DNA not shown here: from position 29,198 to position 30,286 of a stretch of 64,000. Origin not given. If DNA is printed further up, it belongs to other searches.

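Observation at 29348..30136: ISG20/REXO4-like exonuclease fold with all DEDDh catalytic residues replaced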

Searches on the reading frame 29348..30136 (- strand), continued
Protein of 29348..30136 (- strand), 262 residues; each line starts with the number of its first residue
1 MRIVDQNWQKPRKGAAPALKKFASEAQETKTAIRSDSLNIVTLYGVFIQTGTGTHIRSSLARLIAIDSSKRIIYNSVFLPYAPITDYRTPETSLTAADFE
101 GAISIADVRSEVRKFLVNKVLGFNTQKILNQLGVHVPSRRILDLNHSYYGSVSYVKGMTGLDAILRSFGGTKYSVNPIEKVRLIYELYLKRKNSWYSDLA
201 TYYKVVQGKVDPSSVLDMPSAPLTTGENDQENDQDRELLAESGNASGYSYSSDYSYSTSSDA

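Call 38: fold_search(model_id=the predicted structure, library=pdb)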
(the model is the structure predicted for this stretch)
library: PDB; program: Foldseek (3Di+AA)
matches with E <= 10: 546; with E <= 0.001: 39
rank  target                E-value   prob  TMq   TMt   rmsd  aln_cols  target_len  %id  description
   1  7yw5_A                8.8e-11  1.00  0.50  0.79   3.7       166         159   22  Crystal Structure of the ITS1 processing by human ribonuclease ISG20L2 with mutation D327A (released 2024-01-17)
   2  7yw5_B                1.3e-10  1.00  0.53  0.81   3.1       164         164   22  Crystal Structure of the ITS1 processing by human ribonuclease ISG20L2 with mutation D327A (released 2024-01-17)
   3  1wlj                  1.1e-09  1.00  0.51  0.76   3.0       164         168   21  human ISG20 (released 2004-12-21)
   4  5z9x_A                1.1e-07  1.00  0.47  0.43   3.4       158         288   22  Arabidopsis SMALL RNA DEGRADING NUCLEASE 1 in complex with an RNA substrate (released 2018-06-27)
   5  6r9p_A                1.2e-07  1.00  0.43  0.21   6.7       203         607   15  Structure of Saccharomyces cerevisiae apo Pan2 pseudoubiquitin hydrolase-RNA exonuclease (UCH-Exo) module in complex w (released 2019-05-22)
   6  6r9m_A                3.1e-07  1.00  0.44  0.21   6.2       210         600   16  Structure of Saccharomyces cerevisiae apo Pan2 pseudoubiquitin hydrolase-RNA exonuclease (UCH-Exo) module in complex w (released 2019-05-22)
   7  6r9j_A                3.5e-07  1.00  0.48  0.23   4.8       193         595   16  Structure of Saccharomyces cerevisiae apo Pan2 pseudoubiquitin hydrolase-RNA exonuclease (UCH-Exo) module in complex w (released 2019-05-22)
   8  6r9i                  4.4e-07  1.00  0.43  0.21   6.5       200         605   16  Structure of Saccharomyces cerevisiae apo Pan2 pseudoubiquitin hydrolase-RNA exonuclease (UCH-Exo) module (released 2019-05-22)
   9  6r9o_A                5.0e-07  1.00  0.43  0.21   6.5       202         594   16  Structure of Saccharomyces cerevisiae apo Pan2 pseudoubiquitin hydrolase-RNA exonuclease (UCH-Exo) module in complex w (released 2019-05-22)
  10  4xr7_J                7.6e-07  1.00  0.44  0.18   5.7       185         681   16  Structure of the Saccharomyces cerevisiae PAN2-PAN3 core complex (released 2015-01-28)
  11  4xr7_A                1.3e-06  1.00  0.46  0.19   5.1       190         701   15  Structure of the Saccharomyces cerevisiae PAN2-PAN3 core complex (released 2015-01-28)
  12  6r9q_A                2.7e-06  1.00  0.43  0.21   6.6       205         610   15  Structure of Saccharomyces cerevisiae apo Pan2 pseudoubiquitin hydrolase-RNA exonuclease (UCH-Exo) module in complex w (released 2019-05-22)
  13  4q8h                  5.1e-06  1.00  0.44  0.21   8.3       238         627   18  Structure of the Saccharomyces cerevisiae PAN2 pseudoubiquitin-hydrolase-RNase module (released 2014-06-04)
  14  4xr7_D                6.9e-06  1.00  0.42  0.18   5.6       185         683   16  Structure of the Saccharomyces cerevisiae PAN2-PAN3 core complex (released 2015-01-28)
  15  4czw                  8.7e-06  1.00  0.47  0.22   5.6       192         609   14  Structure of the Neurospora crassa Pan2 catalytic unit (protease and nuclease domain) (released 2014-06-04)
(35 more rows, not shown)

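Call 40: find_encoding_contigs(protein=P0026, flank=8000, max_places=2)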
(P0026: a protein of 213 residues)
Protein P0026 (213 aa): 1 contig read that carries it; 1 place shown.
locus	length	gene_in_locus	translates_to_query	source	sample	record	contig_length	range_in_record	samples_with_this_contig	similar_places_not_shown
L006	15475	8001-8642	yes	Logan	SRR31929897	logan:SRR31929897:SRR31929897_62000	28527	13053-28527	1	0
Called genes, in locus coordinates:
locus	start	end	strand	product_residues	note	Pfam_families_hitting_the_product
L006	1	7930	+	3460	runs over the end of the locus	-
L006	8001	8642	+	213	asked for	-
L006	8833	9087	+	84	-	-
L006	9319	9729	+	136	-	-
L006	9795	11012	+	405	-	-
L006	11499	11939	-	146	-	PF02996:Prefoldin (weak)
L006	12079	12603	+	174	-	-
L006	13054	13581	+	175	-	PF04032:Rpr2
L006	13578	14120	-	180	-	PF21057:Hikeshi-like_C (faint)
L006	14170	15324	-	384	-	PF00044:Gp_dh_N, PF02800:Gp_dh_C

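Call 41: find_encoding_contigs(protein=P0033, flank=8000, max_places=2)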
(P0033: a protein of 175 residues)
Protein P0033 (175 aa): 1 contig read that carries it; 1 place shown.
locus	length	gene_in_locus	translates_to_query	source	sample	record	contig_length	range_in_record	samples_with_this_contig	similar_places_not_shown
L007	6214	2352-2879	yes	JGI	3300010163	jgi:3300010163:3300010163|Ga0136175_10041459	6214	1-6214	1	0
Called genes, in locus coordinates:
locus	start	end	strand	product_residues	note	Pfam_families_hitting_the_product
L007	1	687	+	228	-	?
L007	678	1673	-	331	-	PF07974:EGF_2 (faint)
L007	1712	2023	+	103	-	-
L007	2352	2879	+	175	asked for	-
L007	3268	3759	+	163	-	-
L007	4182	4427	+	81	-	-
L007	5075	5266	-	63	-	-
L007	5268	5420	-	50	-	-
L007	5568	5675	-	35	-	-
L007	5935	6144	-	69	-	-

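Call 48: list_cluster_members(proteins=[P0034, P0035, P0037, P0036, P0041, P0044, P0045, P0046, P0047, P0067])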
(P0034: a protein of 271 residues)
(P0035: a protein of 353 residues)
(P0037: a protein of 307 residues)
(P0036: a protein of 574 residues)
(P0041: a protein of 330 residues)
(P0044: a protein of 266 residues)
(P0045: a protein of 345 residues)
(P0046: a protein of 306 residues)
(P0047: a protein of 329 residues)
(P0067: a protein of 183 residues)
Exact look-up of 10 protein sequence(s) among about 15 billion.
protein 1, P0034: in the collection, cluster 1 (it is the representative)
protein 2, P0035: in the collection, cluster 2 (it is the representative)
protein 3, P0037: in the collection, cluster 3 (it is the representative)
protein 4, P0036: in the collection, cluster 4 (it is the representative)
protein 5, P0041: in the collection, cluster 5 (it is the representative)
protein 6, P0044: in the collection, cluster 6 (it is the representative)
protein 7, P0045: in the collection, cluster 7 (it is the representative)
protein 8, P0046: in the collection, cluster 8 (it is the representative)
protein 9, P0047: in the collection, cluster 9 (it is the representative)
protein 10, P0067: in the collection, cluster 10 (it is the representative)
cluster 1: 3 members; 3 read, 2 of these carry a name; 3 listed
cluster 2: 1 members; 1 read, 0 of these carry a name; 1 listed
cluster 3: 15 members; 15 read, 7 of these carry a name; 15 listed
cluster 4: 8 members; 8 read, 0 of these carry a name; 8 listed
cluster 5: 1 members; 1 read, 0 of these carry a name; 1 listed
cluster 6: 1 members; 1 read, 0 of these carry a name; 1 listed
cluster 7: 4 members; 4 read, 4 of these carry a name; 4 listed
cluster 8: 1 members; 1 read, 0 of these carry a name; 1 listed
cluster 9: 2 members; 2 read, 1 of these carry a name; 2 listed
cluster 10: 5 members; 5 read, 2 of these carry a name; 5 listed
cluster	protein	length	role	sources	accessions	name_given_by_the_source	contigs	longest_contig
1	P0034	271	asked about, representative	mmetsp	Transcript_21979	Transcript_21979/g.41930 ORF Transcript_21979/g.41930 Transcript_21979/m.41930 ...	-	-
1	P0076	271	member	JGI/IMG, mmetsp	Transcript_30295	Transcript_30295/g.57113 ORF Transcript_30295/g.57113 Transcript_30295/m.57113 ...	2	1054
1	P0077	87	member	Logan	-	-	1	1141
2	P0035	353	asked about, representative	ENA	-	-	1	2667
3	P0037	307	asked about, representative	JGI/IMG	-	RNA exonuclease 4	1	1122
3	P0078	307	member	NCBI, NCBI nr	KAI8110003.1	hypothetical protein M9434_001279 [Picochlorum sp. BPE23]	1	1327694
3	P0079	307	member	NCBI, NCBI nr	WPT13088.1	RNA exonuclease 4 [Picochlorum sp. SENEW3]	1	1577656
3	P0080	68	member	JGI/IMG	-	RNA exonuclease 4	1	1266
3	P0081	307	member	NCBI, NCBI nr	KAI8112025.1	hypothetical protein M9435_004520 [Picochlorum sp. BPE23]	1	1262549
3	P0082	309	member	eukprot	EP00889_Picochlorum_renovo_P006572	jgi/Picre1/33602/NNA_001082.t1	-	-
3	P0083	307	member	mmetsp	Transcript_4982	Transcript_4982/g.9885 ORF Transcript_4982/g.9885 Transcript_4982/m.9885 type:complete ...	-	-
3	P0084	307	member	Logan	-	-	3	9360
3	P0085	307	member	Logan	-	-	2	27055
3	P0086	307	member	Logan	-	-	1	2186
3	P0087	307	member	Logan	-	-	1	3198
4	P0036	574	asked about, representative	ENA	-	-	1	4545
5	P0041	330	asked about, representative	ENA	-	-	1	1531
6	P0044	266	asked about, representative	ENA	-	-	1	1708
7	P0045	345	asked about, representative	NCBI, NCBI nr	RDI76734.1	hypothetical protein Vi05172_g13287 [Venturia inaequalis]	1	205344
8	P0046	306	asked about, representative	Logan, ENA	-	-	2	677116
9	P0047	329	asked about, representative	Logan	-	-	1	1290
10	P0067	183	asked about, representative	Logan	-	-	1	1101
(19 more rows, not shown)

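Call 52: search_protein_families(library=pfam, alignment_id=A5, max_evalue=0.001)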
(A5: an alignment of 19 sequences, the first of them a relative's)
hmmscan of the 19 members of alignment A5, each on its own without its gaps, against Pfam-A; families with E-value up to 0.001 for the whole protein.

A. member 1, P0032 (217 aa): 1 family
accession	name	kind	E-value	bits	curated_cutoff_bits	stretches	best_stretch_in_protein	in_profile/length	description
PF00929.31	RNase_T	-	6.8e-15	56.4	24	1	39-189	2-164/164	Exonuclease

B. families by the number of members that match (of 19 scanned): 2 families
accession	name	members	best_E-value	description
PF00929.31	RNase_T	19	9.7e-23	Exonuclease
PF01612.26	DNA_pol_A_exo1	8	8.2e-06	3'-5' exonuclease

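Call 53: search_protein_families(library=pfam, alignment_id=A4, max_evalue=10)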
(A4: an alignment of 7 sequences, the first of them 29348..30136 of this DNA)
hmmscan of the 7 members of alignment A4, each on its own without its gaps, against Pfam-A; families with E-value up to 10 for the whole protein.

A. member 1, window:29348-30136:- (262 aa): 0 families

B. families by the number of members that match (of 7 scanned): 1 family
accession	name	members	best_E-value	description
PF00929.31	RNase_T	3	0.0014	Exonuclease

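Call 59: find_homologous_proteins(query=A4, max_evalue=0.001)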
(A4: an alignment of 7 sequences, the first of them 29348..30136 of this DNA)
Query A4 (7 sequences) (262 aa, profile of the alignment): 6 proteins with E <= 0.001 among 8000 candidates.
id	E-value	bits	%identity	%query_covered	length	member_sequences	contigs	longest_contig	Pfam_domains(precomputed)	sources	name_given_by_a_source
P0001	9.9e-114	396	98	100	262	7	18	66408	-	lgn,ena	-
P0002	1.1e-113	396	90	92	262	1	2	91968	-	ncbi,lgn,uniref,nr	ncbi:Hypothetical protein GLP15_2231 [Giardia lamblia P15]|uniref:Uncharacterized protein n=1 Tax=Gi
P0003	4.6e-113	394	81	94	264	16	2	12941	-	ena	-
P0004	3.6e-112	391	80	100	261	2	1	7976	-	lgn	-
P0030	2.9e-74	267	29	72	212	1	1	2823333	-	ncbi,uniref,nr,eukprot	ncbi:hypothetical protein GMRT_11015 [Giardia muris]|uniref:Uncharacterized protein n=1 Tax=Giardia 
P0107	7.3e-4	37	23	37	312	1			PF00929.32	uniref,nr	uniref:RNA exonuclease 4-like n=1 Tax=Styela clava TaxID=7725 RepID=UPI00193A5286|nr:RNA exonuclease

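Call 77: predict_structure(alignment_id=A6)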
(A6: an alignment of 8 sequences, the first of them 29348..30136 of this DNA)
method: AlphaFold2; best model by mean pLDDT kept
length: 262 residues; sequences in the alignment: 8
mean_pLDDT: 64.0   pTM: 0.56
mean pLDDT of the five models: 64.0, 59.9, 49.3, 41.5, 39.9
residues with pLDDT >= 90: 48; 70-90: 84; 50-70: 24; < 50: 106
segments of 3 or more residues with pLDDT < 50: 1-36, 195-262
pLDDT, mean of each block of 10 residues (from residue 1): 35 36 31 49 91 83 91 92 76 80 90 86 90 90 68 56 83 87 88 51 37 39 33 32 35 40 36
secondary structure, 60 per line:
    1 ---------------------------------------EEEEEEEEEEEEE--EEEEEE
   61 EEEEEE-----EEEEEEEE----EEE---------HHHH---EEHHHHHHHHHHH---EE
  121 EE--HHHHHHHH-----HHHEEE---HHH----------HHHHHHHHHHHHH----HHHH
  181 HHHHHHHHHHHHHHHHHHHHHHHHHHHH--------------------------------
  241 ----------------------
elements in order: E40-52 E55-66 E72-79 E84-86 H96-99 H105-115 E119-122 H125-132 E141-143 H160-172 H177-208

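Call 79: fold_search(model_id=the predicted structure, library=pdb)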
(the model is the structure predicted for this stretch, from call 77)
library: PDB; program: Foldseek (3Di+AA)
matches with E <= 10: 487; with E <= 0.001: 28
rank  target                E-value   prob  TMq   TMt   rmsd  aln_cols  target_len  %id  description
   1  7yw5_B                5.2e-11  1.00  0.52  0.79   3.9       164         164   22  Crystal Structure of the ITS1 processing by human ribonuclease ISG20L2 with mutation D327A (released 2024-01-17)
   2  7yw5_A                5.1e-10  1.00  0.50  0.80   4.7       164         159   22  Crystal Structure of the ITS1 processing by human ribonuclease ISG20L2 with mutation D327A (released 2024-01-17)
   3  1wlj                  2.6e-09  1.00  0.50  0.75   3.5       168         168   21  human ISG20 (released 2004-12-21)
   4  5z9x_A                1.6e-07  1.00  0.44  0.41   7.1       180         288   22  Arabidopsis SMALL RNA DEGRADING NUCLEASE 1 in complex with an RNA substrate (released 2018-06-27)
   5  6r9j_A                6.7e-07  1.00  0.45  0.21  11.4       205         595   16  Structure of Saccharomyces cerevisiae apo Pan2 pseudoubiquitin hydrolase-RNA exonuclease (UCH-Exo) module in complex w (released 2019-05-22)
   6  4czw                  7.6e-07  1.00  0.45  0.22   7.9       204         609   16  Structure of the Neurospora crassa Pan2 catalytic unit (protease and nuclease domain) (released 2014-06-04)
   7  4xr7_A                8.1e-07  1.00  0.46  0.19   6.0       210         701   16  Structure of the Saccharomyces cerevisiae PAN2-PAN3 core complex (released 2015-01-28)
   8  6r9p_A                9.1e-07  1.00  0.46  0.22  11.8       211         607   15  Structure of Saccharomyces cerevisiae apo Pan2 pseudoubiquitin hydrolase-RNA exonuclease (UCH-Exo) module in complex w (released 2019-05-22)
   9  4xr7_J                1.3e-06  1.00  0.47  0.20   5.7       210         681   16  Structure of the Saccharomyces cerevisiae PAN2-PAN3 core complex (released 2015-01-28)
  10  6r9o_A                1.5e-06  1.00  0.44  0.21   7.7       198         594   16  Structure of Saccharomyces cerevisiae apo Pan2 pseudoubiquitin hydrolase-RNA exonuclease (UCH-Exo) module in complex w (released 2019-05-22)
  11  6r9m_A                2.0e-06  1.00  0.46  0.22  11.6       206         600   16  Structure of Saccharomyces cerevisiae apo Pan2 pseudoubiquitin hydrolase-RNA exonuclease (UCH-Exo) module in complex w (released 2019-05-22)
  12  6r9i                  2.6e-06  1.00  0.42  0.20  11.9       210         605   16  Structure of Saccharomyces cerevisiae apo Pan2 pseudoubiquitin hydrolase-RNA exonuclease (UCH-Exo) module (released 2019-05-22)
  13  6r9q_A                6.6e-06  1.00  0.47  0.22  11.7       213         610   15  Structure of Saccharomyces cerevisiae apo Pan2 pseudoubiquitin hydrolase-RNA exonuclease (UCH-Exo) module in complex w (released 2019-05-22)
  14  4xr7_D                7.0e-06  1.00  0.45  0.19   6.1       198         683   14  Structure of the Saccharomyces cerevisiae PAN2-PAN3 core complex (released 2015-01-28)
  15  4q8h                  9.6e-06  1.00  0.47  0.23  11.9       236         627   14  Structure of the Saccharomyces cerevisiae PAN2 pseudoubiquitin-hydrolase-RNase module (released 2014-06-04)
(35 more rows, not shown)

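Call 81: search_solved_structures(query=L006:14170-15324:-, max_evalue=1e-50, show_alignments=0)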
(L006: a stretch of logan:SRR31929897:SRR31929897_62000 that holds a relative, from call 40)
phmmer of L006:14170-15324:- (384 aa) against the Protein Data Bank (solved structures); distinct sequences matched with E-value up to 1e-50: 139 (the best 60 are shown).
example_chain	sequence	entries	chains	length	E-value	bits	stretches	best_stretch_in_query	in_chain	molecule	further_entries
8de5_A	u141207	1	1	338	5.1e-136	456.7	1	51-380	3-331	Glyceraldehyde-3-phosphate dehydrogenase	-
9l3e_O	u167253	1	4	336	4.3e-135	453.6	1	47-379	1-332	Glyceraldehyde-3-phosphate dehydrogenase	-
1znq_O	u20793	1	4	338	5.7e-135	453.2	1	47-379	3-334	Glyceraldehyde-3-phosphate dehydrogenase, liver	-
4iq8_A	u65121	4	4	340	7.3e-135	452.9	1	51-380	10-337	Glyceraldehyde-3-phosphate dehydrogenase 3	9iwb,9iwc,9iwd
6m61_O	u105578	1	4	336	9.1e-135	452.6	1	48-379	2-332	Glyceraldehyde-3-phosphate dehydrogenase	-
3pym_A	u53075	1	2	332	9.9e-135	452.4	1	51-380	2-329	Glyceraldehyde-3-phosphate dehydrogenase 3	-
1u8f_O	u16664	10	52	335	1.2e-134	452.2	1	48-379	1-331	Glyceraldehyde-3-phosphate dehydrogenase, liver | Glyceraldehyde-3-phosphate dehydrogenase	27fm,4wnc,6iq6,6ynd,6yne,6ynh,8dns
6ynf_A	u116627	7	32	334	2.4e-134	451.2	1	51-379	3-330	Glyceraldehyde-3-phosphate dehydrogenase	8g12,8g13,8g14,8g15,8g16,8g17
7u5m_A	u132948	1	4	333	6.7e-134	449.7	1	51-379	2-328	Glyceraldehyde-3-phosphate dehydrogenase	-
4wni_O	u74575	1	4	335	7.9e-134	449.5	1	48-379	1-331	Glyceraldehyde-3-phosphate dehydrogenase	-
4o59_O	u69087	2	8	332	9.1e-134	449.3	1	51-379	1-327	Glyceraldehyde-3-phosphate dehydrogenase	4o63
6ade_A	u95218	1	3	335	1.1e-133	449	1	48-379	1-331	Glyceraldehyde-3-phosphate dehydrogenase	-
5ddi_P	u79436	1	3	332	4.3e-133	447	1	51-379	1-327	Glyceraldehyde-3-phosphate dehydrogenase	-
5tso_P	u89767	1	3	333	4.5e-133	447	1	51-379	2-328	Glyceraldehyde-3-phosphate dehydrogenase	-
7u4s_A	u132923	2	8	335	5.8e-133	446.6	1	51-380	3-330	Glyceraldehyde-3-phosphate dehydrogenase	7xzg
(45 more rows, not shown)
